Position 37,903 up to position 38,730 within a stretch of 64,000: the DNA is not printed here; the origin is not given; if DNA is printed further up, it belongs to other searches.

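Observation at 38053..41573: Oxidase-assembly genes without an oxidase: Cox11/CtaG, DUF2970 and DUF2909 with no ctaC/ctaD/ctaE within at least 20 kb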

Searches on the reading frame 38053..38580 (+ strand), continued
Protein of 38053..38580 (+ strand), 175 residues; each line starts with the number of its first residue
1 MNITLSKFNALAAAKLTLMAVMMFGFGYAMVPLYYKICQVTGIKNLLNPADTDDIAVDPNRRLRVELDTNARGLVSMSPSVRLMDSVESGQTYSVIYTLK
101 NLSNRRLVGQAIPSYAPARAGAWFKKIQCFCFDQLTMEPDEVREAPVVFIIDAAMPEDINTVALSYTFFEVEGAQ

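Call 10: find_encoding_contigs(protein=P0104, flank=10000, max_places=1)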
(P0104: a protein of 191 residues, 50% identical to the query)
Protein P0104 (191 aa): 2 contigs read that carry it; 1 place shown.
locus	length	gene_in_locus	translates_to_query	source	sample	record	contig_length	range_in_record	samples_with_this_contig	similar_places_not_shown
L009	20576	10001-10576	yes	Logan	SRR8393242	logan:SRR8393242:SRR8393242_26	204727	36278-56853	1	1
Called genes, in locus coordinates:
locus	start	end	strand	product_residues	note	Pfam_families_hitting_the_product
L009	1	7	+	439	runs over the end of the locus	PF26769:HAMP_PhoQ, PF00512:HisKA, PF02518:HATPase_c, PF13581:HATPase_c_2 (weak)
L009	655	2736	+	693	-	PF13493:DUF4118 (weak), PF08448:PAS_4, PF13426:PAS_9 (faint), PF00990:GGDEF, PF00563:EAL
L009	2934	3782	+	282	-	PF03405:FA_desaturase_2 (faint)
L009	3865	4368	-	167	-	PF04314:LpqE-like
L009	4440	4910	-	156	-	PF00588:SpoU_methylase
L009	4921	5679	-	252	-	PF18912:DZR_2 (weak), PF00156:Pribosyltran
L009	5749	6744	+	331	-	PF13489:Methyltransf_23, PF08241:Methyltransf_11, PF08242:Methyltransf_12, PF13649:Methyltransf_25 (weak), PF13847:Methyltransf_31 (faint), PF13649:Methyltransf_25 (weak)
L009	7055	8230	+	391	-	PF02790:COX2_TM, PF00116:COX2, PF00034:Cytochrom_C, PF13442:Cytochrome_CBB3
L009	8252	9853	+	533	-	PF00115:COX1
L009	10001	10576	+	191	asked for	PF04442:CtaG_Cox11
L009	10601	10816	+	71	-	PF11174:DUF2970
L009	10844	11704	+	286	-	PF00510:COX3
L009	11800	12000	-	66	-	PF11137:DUF2909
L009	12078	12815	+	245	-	PF02104:SURF1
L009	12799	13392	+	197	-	PF26971:TM-like_Thioredoxin-like_C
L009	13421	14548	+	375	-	PF02628:COX15-CtaA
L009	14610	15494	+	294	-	PF01040:UbiA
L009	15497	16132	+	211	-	PF00578:AhpC-TSA, PF02630:SCO1-SenC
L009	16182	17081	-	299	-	PF00140:Sigma70_r1_2 (weak), PF04542:Sigma70_r2, PF04545:Sigma70_r4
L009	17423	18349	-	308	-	PF18075:FtsX_ECD, PF02687:FtsX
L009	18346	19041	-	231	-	PF00005:ABC_tran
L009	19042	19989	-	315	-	PF13191:AAA_16 (faint), PF02881:SRP54_N, PF06414:Zeta_toxin, PF13245:AAA_19 (faint), PF00448:SRP54, PF13207:AAA_17 (faint)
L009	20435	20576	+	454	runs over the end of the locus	PF00675:Peptidase_M16, PF05193:Peptidase_M16_C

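Call 15: find_homologous_proteins(query=L007:10748-11596:+, max_evalue=1e-20)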
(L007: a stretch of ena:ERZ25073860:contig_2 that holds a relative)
Query L007:10748-11596:+ (282 aa): 8000 proteins with E <= 1e-20 among 8000 candidates; the best 120 are listed.
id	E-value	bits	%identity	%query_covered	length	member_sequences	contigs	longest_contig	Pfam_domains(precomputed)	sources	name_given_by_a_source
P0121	2.9e-187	639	99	100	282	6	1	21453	PF00510.24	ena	-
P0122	1.1e-152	526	79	100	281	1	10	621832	PF00510.24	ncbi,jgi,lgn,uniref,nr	ncbi:cytochrome c oxidase subunit 3 [Candidatus Persebacteraceae bacterium Df01]|jgi:cytochrome c ox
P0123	5.5e-145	501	77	100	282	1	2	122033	PF00510.24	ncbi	ncbi:MAG: cytochrome c oxidase subunit 3 [Gammaproteobacteria bacterium]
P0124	1.7e-143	496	77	100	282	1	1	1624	PF00510.24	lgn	-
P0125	3.8e-143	494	76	100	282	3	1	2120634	PF00510.24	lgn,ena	-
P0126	8.5e-143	493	76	100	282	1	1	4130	PF00510.24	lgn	-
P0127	1.2e-142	493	74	100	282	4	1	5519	PF00510.24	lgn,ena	-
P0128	1.9e-142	492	76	100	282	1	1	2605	PF00510.24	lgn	-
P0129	5.3e-142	491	75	100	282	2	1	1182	PF00510.24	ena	-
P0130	8.7e-142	490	75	99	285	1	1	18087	PF00510.24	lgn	-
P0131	1.5e-141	489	76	100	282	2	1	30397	PF00510.24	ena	-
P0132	2.0e-141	489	75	94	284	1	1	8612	PF00510.24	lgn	-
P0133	2.0e-141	489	75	100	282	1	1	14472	PF00510.24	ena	-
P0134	2.2e-141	489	75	99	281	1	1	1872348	PF00510.24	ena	-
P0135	3.2e-141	488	74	100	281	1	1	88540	PF00510.24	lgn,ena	-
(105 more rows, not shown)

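Call 16: find_encoding_contigs(protein=P0122, flank=10000, max_places=4)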
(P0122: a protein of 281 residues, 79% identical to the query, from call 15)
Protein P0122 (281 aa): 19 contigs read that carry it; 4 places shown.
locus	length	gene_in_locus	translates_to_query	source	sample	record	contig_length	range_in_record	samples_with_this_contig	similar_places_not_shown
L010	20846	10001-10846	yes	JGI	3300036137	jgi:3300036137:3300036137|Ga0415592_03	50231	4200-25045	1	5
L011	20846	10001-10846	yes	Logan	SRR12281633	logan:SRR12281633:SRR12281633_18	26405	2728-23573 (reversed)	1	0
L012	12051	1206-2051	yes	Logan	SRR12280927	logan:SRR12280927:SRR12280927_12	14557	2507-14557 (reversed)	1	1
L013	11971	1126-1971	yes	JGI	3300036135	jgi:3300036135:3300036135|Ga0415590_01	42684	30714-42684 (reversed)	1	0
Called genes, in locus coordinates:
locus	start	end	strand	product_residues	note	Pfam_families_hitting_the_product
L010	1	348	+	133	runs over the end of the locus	-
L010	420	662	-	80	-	PF04380:BMFP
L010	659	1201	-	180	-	PF02592:Vut_1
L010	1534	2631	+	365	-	PF02445:NadA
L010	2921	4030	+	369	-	PF02086:MethyltransfD12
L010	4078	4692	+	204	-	PF03193:RsgA_GTPase (faint), PF01926:MMR_HSR1, PF02421:FeoB_N, PF00009:GTP_EFTU (weak)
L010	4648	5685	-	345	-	PF03739:LptF_LptG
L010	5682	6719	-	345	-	PF03739:LptF_LptG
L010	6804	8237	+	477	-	PF02789:Peptidase_M17_N, PF00883:Peptidase_M17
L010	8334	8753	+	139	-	PF04364:DNA_pol3_chi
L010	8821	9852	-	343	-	PF00730:HhH-GPD, PF14815:NUDIX_4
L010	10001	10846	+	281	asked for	PF00510:COX3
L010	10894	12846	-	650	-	PF02824:TGS, PF07973:tRNA_SAD, PF00587:tRNA-synt_2b, PF03129:HGTP_anticodon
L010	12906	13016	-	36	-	-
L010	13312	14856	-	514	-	PF00682:HMGL-like, PF22617:HCS_D2, PF08502:LeuA_dimer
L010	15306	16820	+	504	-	PF01970:TctA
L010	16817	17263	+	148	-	PF07331:TctB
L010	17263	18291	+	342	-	PF03401:TctC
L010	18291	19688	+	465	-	PF00171:Aldedh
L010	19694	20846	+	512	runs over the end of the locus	PF00501:AMP-binding, PF13193:AMP-binding_C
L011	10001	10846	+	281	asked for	PF00510:COX3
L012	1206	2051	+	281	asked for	PF00510:COX3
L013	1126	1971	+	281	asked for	PF00510:COX3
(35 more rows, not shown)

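Call 19: find_encoding_contigs(protein=P0015, flank=10000, max_places=1)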
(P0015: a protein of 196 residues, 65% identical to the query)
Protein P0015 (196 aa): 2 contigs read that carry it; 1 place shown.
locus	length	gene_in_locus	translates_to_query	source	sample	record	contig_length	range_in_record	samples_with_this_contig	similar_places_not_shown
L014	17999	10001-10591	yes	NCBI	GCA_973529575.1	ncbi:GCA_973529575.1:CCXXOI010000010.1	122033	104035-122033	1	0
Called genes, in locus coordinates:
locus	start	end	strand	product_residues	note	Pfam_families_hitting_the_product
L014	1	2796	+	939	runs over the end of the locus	PF16078:2-oxogl_dehyd_N, PF00676:E1_dh, PF02779:Transket_pyr, PF16870:OxoGdeHyase_C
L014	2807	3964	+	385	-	PF00364:Biotin_lipoyl, PF25997:BSH_YhbJ (faint), PF25919:BSH_CusB (weak), PF02817:E3_binding, PF00198:2-oxoacid_dh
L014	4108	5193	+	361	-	PF08240:ADH_N, PF00107:ADH_zinc_N, PF13602:ADH_zinc_N_2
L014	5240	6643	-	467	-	PF01555:N6_N4_Mtase, PF13847:Methyltransf_31 (faint), PF01844:HNH (weak), PF14279:HNH_5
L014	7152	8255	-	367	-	PF01571:GCV_T, PF08669:GCV_T_C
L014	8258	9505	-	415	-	PF01266:DAO, PF13450:NAD_binding_8 (faint)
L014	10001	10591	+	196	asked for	PF04442:CtaG_Cox11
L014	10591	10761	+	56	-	PF11174:DUF2970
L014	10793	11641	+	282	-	PF00510:COX3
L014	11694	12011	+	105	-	-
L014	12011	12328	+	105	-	PF05164:ZapA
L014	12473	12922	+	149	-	PF01878:EVE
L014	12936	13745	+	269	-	PF01925:TauE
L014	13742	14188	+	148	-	PF21982:RecX_HTH1, PF21981:RecX_HTH3 (faint), PF02631:RecX_HTH2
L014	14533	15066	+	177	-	PF04828:GFA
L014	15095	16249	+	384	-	PF00155:Aminotran_1_2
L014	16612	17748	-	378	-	-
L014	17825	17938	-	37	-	-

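Call 20: find_encoding_contigs(protein=P0125, flank=10000, max_places=1)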
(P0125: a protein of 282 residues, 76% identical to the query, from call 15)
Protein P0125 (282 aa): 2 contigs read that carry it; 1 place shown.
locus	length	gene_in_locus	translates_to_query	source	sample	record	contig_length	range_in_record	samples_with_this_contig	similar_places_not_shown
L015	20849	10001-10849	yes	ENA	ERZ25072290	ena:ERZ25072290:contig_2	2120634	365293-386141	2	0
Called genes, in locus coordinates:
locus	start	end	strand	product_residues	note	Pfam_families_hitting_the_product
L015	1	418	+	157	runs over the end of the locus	PF01713:Smr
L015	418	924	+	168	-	PF03205:MobB, PF03308:MeaB (weak)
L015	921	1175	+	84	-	PF02597:ThiS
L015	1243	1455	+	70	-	PF01165:Ribosomal_S21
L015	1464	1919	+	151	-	PF09424:YqeY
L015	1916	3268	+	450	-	PF04052:TolB_N, PF10647:Gmad1 (faint), PF26550:Tricorn_2nd, PF07676:PD40, PF26549:Tricorn_N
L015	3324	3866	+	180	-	PF00691:OmpA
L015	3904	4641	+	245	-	PF13525:YfiO (weak), PF13174:TPR_6 (faint), PF14559:TPR_19 (faint)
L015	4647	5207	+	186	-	PF03602:Cons_hypoth95, PF05175:MTS, PF13649:Methyltransf_25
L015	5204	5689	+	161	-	PF01467:CTP_transf_like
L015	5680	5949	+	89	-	PF00037:Fer4 (weak), PF12838:Fer4_7 (weak)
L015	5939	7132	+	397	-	PF04326:SLFN_AlbA_2, PF13749:HATPase_c_4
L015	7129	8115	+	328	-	PF01656:CbiA, PF13614:AAA_31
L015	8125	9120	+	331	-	PF06258:Mito_fiss_Elm1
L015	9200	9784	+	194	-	PF04442:CtaG_Cox11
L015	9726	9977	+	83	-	-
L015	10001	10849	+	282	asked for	PF00510:COX3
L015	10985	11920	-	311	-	PF08240:ADH_N, PF16912:Glu_dehyd_C (weak), PF00107:ADH_zinc_N, PF13602:ADH_zinc_N_2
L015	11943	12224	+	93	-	-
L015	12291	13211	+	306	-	PF01522:Polysacc_deac_1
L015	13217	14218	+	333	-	PF03561:Allantoicase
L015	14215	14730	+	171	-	PF04115:Ureidogly_lyase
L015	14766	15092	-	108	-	-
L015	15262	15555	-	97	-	PF13274:SocA_Panacea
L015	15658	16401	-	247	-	PF07505:DUF5131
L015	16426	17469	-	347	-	-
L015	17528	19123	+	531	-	PF01555:N6_N4_Mtase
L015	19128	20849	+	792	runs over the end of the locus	PF04851:ResIII, PF00270:DEAD (weak)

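Call 21: find_encoding_contigs(protein=P0023, flank=10000, max_places=1)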
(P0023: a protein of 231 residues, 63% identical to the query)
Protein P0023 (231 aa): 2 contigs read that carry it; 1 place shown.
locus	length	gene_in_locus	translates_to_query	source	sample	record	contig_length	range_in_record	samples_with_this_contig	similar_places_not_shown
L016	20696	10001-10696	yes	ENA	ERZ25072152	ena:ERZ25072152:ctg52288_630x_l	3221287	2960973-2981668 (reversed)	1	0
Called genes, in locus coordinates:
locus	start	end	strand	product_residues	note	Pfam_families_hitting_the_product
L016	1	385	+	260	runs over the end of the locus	-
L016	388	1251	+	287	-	-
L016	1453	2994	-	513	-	PF01555:N6_N4_Mtase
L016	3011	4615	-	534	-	PF00501:AMP-binding, PF13193:AMP-binding_C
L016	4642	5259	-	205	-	PF07040:DUF1326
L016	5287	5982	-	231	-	PF09948:PpoB2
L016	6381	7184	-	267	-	PF04784:DUF547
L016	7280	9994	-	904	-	PF01411:tRNA-synt_2c, PF07973:tRNA_SAD, PF02272:DHHA1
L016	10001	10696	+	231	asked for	PF04442:CtaG_Cox11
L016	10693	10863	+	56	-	PF11174:DUF2970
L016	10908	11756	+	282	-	PF00510:COX3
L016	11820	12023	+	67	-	-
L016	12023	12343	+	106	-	PF05164:ZapA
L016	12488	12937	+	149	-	PF01878:EVE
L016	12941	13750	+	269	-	PF01925:TauE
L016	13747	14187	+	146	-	PF21982:RecX_HTH1 (weak), PF02631:RecX_HTH2 (weak)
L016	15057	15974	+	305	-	PF01522:Polysacc_deac_1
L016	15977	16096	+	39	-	-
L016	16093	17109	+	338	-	PF03561:Allantoicase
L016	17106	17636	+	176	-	PF04115:Ureidogly_lyase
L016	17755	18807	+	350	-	PF01547:SBP_bac_1, PF13416:SBP_bac_8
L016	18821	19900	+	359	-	PF00005:ABC_tran, PF13304:AAA_21 (faint), PF08402:TOBE_2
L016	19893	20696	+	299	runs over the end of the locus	PF00528:BPD_transp_1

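Call 35: find_encoding_contigs(protein=P0134, flank=10000, max_places=1)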
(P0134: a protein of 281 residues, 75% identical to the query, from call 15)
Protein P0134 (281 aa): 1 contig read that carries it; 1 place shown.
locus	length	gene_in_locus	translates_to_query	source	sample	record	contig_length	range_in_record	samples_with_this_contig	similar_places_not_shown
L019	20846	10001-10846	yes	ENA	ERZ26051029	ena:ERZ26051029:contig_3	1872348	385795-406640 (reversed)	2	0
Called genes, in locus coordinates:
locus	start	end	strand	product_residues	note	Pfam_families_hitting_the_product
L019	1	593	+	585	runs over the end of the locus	PF03460:NIR_SIR_ferr, PF01077:NIR_SIR, PF03460:NIR_SIR_ferr (weak)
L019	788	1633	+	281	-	PF04383:KilA-N, PF26567:BstA_C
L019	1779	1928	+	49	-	-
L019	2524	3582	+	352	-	PF04055:Radical_SAM, PF12345:DUF3641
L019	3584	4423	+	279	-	PF01048:PNP_UDP_1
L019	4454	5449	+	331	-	PF01078:Mg_chelatase (faint), PF05496:RuvB_N, PF00004:AAA, PF07728:AAA_5, PF17864:AAA_lid_4, PF05491:WHD_RuvB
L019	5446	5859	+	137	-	PF13279:4HBT_2, PF03061:4HBT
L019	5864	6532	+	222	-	PF01618:MotA_ExbB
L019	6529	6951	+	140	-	PF02472:ExbD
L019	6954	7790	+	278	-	PF06519:TolA (faint), PF13103:TonB_2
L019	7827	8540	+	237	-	PF00215:OMPdecase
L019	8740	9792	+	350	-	PF02086:MethyltransfD12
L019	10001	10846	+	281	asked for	PF00510:COX3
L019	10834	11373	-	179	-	-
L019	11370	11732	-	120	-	PF11969:DcpS_C, PF01230:HIT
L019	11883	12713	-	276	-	PF02569:Pantoate_ligase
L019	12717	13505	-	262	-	PF02548:Pantoate_transf, PF13714:PEP_mutase (weak)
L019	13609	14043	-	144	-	PF02643:DUF192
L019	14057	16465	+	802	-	PF01266:DAO, PF16350:FAO_M, PF01571:GCV_T, PF08669:GCV_T_C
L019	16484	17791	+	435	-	PF01555:N6_N4_Mtase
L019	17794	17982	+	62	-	-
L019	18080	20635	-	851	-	PF01751:Toprim (weak), PF01131:Topoisom_bac, PF13342:Toprim_Crpt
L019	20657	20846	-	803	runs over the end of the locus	PF02518:HATPase_c, PF00204:DNA_gyraseB, PF01751:Toprim, PF18053:GyrB_insert, PF00986:DNA_gyraseB_C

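Call 37: find_encoding_contigs(protein=P0039, flank=10000, max_places=1)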
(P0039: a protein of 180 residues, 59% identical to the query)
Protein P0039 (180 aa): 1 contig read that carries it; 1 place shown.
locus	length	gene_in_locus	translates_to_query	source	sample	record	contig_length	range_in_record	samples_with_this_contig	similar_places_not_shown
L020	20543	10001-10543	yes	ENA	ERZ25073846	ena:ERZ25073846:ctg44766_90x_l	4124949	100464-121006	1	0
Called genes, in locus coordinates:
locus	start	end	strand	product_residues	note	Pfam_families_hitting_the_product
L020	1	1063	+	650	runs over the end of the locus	PF02824:TGS, PF07973:tRNA_SAD, PF00587:tRNA-synt_2b, PF03129:HGTP_anticodon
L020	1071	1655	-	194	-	-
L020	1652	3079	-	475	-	PF13175:AAA_15 (weak), PF13304:AAA_21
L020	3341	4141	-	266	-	PF07282:Cas12f1-like_TNB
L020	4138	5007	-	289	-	-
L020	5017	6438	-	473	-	PF02589:LUD_dom, PF13187:Fer4_9 (faint), PF00037:Fer4 (faint), PF12797:Fer4_2 (faint), PF13183:Fer4_8, PF13237:Fer4_10 (faint), PF13534:Fer4_17 (weak), PF11870:LutB_C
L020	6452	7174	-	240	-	PF02754:CCG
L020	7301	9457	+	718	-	PF03030:H_PPase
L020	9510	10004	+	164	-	-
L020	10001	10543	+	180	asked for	PF04442:CtaG_Cox11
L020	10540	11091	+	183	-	PF00578:AhpC-TSA, PF08534:Redoxin, PF00085:Thioredoxin (weak), PF13905:Thioredoxin_8 (faint)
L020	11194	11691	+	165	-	PF00364:Biotin_lipoyl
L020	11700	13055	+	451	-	PF00289:Biotin_carb_N, PF02655:ATP-grasp_3 (weak), PF02222:ATP-grasp (weak), PF02786:CPSase_L_D2, PF02785:Biotin_carb_C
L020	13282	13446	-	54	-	-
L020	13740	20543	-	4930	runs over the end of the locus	PF07603:Lcl_C (faint)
